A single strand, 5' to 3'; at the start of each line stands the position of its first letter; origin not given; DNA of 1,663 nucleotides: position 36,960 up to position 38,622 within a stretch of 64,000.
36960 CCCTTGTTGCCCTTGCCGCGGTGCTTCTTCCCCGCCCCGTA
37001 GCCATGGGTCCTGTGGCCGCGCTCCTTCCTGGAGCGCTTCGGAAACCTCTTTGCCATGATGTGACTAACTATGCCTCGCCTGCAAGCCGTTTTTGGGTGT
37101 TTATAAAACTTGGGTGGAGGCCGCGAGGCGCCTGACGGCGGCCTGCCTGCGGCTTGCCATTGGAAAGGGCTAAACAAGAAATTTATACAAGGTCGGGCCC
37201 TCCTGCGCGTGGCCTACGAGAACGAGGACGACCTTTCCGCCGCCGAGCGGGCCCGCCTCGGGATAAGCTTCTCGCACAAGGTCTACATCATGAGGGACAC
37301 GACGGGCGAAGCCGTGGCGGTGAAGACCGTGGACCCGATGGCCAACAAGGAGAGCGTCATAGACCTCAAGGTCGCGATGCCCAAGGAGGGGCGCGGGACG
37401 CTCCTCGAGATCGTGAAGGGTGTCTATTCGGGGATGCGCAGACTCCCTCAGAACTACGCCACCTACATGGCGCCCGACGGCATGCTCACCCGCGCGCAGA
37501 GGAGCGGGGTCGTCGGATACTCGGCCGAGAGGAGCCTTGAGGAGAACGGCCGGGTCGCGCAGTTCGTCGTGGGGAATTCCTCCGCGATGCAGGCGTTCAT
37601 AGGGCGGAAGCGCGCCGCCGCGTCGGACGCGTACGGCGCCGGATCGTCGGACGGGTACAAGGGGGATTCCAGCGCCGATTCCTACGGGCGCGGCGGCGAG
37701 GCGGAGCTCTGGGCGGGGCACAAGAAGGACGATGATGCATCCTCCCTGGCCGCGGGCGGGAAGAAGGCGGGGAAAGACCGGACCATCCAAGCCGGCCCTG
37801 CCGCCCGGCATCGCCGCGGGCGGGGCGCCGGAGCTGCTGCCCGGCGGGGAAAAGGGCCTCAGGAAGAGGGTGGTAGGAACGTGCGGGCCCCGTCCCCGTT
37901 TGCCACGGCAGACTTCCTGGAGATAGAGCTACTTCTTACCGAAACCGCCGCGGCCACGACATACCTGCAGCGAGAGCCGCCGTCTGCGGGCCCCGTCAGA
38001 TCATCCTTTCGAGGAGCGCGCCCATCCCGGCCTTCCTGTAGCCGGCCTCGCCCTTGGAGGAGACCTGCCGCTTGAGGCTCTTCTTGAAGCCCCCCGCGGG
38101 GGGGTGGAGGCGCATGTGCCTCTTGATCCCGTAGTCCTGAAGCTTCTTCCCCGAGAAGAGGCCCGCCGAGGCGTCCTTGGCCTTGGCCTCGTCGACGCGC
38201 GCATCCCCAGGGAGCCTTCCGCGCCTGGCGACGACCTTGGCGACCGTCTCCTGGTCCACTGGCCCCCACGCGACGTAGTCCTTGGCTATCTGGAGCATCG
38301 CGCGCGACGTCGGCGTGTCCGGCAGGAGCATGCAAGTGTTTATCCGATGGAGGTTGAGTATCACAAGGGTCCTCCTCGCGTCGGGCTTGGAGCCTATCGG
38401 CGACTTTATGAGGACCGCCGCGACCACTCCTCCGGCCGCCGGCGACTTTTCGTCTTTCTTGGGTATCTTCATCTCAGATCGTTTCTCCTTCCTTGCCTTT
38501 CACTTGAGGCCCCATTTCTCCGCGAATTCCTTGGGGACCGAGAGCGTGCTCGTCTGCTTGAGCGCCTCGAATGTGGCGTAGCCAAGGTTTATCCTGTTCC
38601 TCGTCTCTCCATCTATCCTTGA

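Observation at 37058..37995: About 940-bp insertion with an opposite-strand ORF between rpl30 and rpl15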

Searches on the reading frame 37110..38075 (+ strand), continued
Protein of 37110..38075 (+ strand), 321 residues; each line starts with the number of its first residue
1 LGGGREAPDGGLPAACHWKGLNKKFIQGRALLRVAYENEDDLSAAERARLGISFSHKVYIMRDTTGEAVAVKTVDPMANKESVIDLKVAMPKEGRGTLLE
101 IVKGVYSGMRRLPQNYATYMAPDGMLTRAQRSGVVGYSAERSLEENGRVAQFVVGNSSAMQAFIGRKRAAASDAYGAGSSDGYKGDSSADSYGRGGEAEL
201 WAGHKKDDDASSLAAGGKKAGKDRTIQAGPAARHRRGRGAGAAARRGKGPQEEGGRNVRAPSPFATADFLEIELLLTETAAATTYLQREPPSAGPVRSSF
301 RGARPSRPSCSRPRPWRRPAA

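Call 68: find_related_loci(query=A3, collection=viral_contigs, flank=5000)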
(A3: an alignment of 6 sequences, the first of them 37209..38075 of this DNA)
Query A3 (288 aa) in viral_contigs; peptide patterns used: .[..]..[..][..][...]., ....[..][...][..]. (x = any residue, [..] = any of these).
33 stretches matched a pattern, but none encodes a relative of the query by tblastn (E <= 1e-3).

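Call 74: search_protein_families(library=padloc, alignment_id=A5, max_evalue=1)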
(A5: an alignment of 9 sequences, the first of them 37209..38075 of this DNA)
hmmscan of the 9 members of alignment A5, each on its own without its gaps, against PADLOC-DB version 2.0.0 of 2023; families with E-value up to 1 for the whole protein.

A. member 1, window:37209-38075:+ (288 aa): 0 families

B. families by the number of members that match (of 9 scanned): 1 family
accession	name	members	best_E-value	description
PDLC00313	PtuB1|PtuB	1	0.006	Unknown function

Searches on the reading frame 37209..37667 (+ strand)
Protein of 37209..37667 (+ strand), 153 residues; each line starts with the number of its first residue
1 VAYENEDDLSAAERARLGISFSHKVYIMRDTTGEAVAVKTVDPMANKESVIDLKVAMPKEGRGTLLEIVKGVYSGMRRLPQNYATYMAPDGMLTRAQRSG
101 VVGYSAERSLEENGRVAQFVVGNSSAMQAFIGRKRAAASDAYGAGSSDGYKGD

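Call 17: find_homologous_proteins(query=A2, max_evalue=0.01)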
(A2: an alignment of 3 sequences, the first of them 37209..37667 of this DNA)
Query A2 (3 sequences) (153 aa, profile of the alignment): 5 proteins with E <= 0.01 among 6728 candidates.
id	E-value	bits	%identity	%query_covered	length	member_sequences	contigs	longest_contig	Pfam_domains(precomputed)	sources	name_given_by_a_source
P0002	4.6e-82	291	45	98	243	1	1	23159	-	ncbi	ncbi:MAG: hypothetical protein V1820_01050 [archaeon]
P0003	4.1e-77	275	47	93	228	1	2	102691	-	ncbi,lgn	-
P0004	1.1e-74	267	49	92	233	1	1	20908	-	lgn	-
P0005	4.6e-72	259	49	95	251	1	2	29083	-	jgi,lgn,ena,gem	-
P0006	7.5e-67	242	43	100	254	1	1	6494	-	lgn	-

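Call 19: find_encoding_contigs(protein=P0004, flank=5000, max_places=3)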
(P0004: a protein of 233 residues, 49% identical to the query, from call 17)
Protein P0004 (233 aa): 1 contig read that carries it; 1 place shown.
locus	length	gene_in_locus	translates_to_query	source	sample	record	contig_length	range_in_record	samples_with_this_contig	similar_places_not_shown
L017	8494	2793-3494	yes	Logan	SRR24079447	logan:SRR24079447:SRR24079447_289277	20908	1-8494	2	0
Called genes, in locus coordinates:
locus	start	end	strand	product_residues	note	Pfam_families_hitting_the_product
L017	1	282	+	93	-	?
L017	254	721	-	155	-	PF01956:EMC3_TMCO1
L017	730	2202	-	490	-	PF10559:Plug_translocon (weak), PF00344:SecY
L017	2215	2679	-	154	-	PF00828:Ribosomal_L27A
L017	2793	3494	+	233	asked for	-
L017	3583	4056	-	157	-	PF00327:Ribosomal_L30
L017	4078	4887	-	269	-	PF00333:Ribosomal_S5, PF03719:Ribosomal_S5_C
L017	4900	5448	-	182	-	PF17144:Ribosomal_L5e, PF00861:Ribosomal_L18p (weak), PF17144:Ribosomal_L5e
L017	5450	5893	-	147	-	PF01280:Ribosomal_L19e, PF25476:Ribosomal_L19e_C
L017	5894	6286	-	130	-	PF01655:Ribosomal_L32e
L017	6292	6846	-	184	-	PF00347:Ribosomal_L6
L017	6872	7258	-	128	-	PF00410:Ribosomal_S8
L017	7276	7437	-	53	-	PF00253:Ribosomal_S14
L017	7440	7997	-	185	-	PF00281:Ribosomal_L5, PF00673:Ribosomal_L5_C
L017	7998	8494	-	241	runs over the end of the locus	PF00900:Ribosomal_S4e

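Call 20: find_encoding_contigs(protein=P0005, flank=5000, max_places=3)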
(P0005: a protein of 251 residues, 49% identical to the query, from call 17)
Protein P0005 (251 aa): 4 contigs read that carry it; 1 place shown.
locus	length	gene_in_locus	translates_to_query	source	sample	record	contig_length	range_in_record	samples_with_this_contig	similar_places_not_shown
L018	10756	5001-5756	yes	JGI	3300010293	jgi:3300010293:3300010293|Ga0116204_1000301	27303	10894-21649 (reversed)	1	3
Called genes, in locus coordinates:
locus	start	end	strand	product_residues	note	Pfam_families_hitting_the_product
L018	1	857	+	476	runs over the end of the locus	PF00133:tRNA-synt_1 (faint), PF01406:tRNA-synt_1e, PF01921:tRNA-synt_1f (faint), PF09334:tRNA-synt_1g (faint), PF09190:DALR_2, PF23493:CysS_C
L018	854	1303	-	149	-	-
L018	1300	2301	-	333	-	PF08068:DKCLD, PF01509:TruB_N, PF21238:Pus10_C (weak), PF16198:TruB_C_2, PF01472:PUA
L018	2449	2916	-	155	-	PF01956:EMC3_TMCO1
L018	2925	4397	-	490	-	PF10559:Plug_translocon (weak), PF00344:SecY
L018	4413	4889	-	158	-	PF00828:Ribosomal_L27A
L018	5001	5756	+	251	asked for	-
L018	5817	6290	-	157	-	PF00327:Ribosomal_L30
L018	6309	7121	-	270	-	PF00333:Ribosomal_S5, PF03719:Ribosomal_S5_C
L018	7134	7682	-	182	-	PF17144:Ribosomal_L5e, PF00861:Ribosomal_L18p (weak), PF17144:Ribosomal_L5e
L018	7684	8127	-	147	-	PF01280:Ribosomal_L19e, PF25476:Ribosomal_L19e_C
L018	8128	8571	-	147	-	PF01655:Ribosomal_L32e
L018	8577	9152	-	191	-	PF00347:Ribosomal_L6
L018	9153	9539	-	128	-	PF00410:Ribosomal_S8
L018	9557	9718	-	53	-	PF00253:Ribosomal_S14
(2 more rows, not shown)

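Call 21: find_encoding_contigs(protein=P0006, flank=5000, max_places=3)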
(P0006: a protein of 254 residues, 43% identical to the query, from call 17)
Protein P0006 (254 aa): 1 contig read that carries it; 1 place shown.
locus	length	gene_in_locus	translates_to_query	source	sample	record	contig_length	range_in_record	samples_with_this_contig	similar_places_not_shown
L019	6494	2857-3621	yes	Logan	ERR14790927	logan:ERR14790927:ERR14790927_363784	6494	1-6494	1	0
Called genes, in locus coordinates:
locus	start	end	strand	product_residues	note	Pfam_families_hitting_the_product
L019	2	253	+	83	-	?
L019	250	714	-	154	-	PF01956:EMC3_TMCO1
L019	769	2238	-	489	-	PF10559:Plug_translocon (weak), PF00344:SecY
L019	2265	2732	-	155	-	PF00828:Ribosomal_L27A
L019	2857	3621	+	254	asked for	-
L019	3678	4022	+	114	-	-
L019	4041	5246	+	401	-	-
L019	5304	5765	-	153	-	PF00327:Ribosomal_L30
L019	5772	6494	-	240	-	?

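Call 43: find_homologous_proteins(query=A6, max_evalue=1)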
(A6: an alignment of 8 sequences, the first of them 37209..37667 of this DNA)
Query A6 (8 sequences) (153 aa, profile of the alignment): 6 proteins with E <= 1 among 3008 candidates.
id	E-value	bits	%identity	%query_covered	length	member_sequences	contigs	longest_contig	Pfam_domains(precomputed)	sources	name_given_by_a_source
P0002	3.5e-70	253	45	98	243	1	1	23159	-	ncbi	ncbi:MAG: hypothetical protein V1820_01050 [archaeon]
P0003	3.7e-69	249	47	93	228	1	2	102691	-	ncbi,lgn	-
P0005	3.7e-69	249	49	95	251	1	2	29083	-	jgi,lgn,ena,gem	-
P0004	2.7e-68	247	49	92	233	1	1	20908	-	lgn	-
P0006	3.0e-68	246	43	100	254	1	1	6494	-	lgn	-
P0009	2.2e-45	172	34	66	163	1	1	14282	-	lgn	-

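Call 49: predict_structure(alignment_id=A6)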
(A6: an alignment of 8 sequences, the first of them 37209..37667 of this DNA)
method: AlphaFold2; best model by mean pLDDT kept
length: 153 residues; sequences in the alignment: 8
mean_pLDDT: 63.3   pTM: 0.61
mean pLDDT of the five models: 63.3, 62.4, 56.2, 54.4, 52.3
residues with pLDDT >= 90: 1; 70-90: 83; 50-70: 13; < 50: 56
segments of 3 or more residues with pLDDT < 50: 1-5, 101-105, 107-110, 112-153
pLDDT, mean of each block of 10 residues (from residue 1): 51 83 83 82 82 77 79 87 78 67 46 38 41 35 30 34
secondary structure, 60 per line:
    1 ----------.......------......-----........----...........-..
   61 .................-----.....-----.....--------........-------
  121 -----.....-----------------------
elements in order: H11-17 E24-29 E35-42 E47-57 H59-77 E83-87 E93-97 H106-113 H126-130

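Call 57: fold_search(model_id=the predicted structure, library=viral)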
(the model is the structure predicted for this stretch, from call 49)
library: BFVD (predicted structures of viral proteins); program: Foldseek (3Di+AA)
matches with E <= 10: 773; with E <= 0.001: 0
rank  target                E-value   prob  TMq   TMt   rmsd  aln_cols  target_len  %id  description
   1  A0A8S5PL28            7.5e-03  0.41  0.20  0.21  11.1       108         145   14  Uncharacterized protein [Podoviridae sp. ctnCN2]
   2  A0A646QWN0            3.4e-02  0.28  0.19  0.19  10.2        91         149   11  (no name in the UniProt tables at hand)
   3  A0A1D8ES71            5.2e-02  0.33  0.24  0.25  10.9       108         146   15  Membrane-associated initiation of head vertex [Klebsiella phage KP-Rio/2015]
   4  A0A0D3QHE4            5.9e-02  0.23  0.17  0.19  10.2        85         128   12  Host range protein [Escherichia phage P694]
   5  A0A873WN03            6.7e-02  0.41  0.24  0.26  10.0        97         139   13  Uncharacterized protein [Providencia phage PSTCR2]
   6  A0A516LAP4            6.7e-02  0.16  0.19  0.22  11.4       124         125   10  (no name in the UniProt tables at hand)
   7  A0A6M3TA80            9.8e-02  0.18  0.20  0.25  10.2        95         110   10  Putative GNAT family N-acetyltransferase [Pseudomonas phage MR2]
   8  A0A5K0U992            1.3e-01  0.33  0.26  0.13   7.6       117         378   12  Uncharacterized protein [Yasminevirus sp. GU-2018]
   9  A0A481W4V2            1.5e-01  0.08  0.14  0.15  14.4        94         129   10  Uncharacterized protein [Pseudomonas phage Psa21]
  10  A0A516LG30            1.6e-01  0.15  0.17  0.18  10.9        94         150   14  (no name in the UniProt tables at hand)
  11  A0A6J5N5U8            1.7e-01  0.10  0.17  0.17  14.9       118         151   14  GNAT domain containing protein [uncultured Caudovirales phage]
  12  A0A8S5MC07            1.9e-01  0.15  0.21  0.22  10.6       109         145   10  Myristoyl-CoA:protein N-myristoyltransferase, N-terminal domain [Podoviridae sp. ct53O25]
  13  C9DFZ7                1.9e-01  0.11  0.21  0.17  15.5       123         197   10  Uncharacterized protein [Delftia phage PhiW-14]
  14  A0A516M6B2            2.4e-01  0.11  0.17  0.28  10.0        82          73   10  (no name in the UniProt tables at hand)
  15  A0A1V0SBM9            2.5e-01  0.14  0.19  0.23  12.1       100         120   11  Acetyltransferase GNAT domain protein [Catovirus CTV1]
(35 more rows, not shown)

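Call 69: search_dna_similar(query=window:37209-37667:+, collection=plasmids, mode=protein, max_evalue=0.01)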
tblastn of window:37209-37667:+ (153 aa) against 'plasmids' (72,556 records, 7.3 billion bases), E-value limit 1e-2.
No match.

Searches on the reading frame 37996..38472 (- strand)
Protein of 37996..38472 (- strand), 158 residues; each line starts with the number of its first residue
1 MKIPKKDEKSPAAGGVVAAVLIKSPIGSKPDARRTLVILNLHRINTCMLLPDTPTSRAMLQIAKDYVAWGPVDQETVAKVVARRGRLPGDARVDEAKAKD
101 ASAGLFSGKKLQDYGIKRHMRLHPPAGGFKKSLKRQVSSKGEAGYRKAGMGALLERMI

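Call 4: search_protein_families(library=pfam, proteins=[window:37996-38472:-], max_evalue=1)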
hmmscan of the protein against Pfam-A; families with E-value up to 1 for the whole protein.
window:37996-38472:- (158 aa): 1 family
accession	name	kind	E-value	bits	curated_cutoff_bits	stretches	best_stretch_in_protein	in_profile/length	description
PF00327.25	Ribosomal_L30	-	1.3e-12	47.8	23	1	20-67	4-51/51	Ribosomal protein L30p/L7e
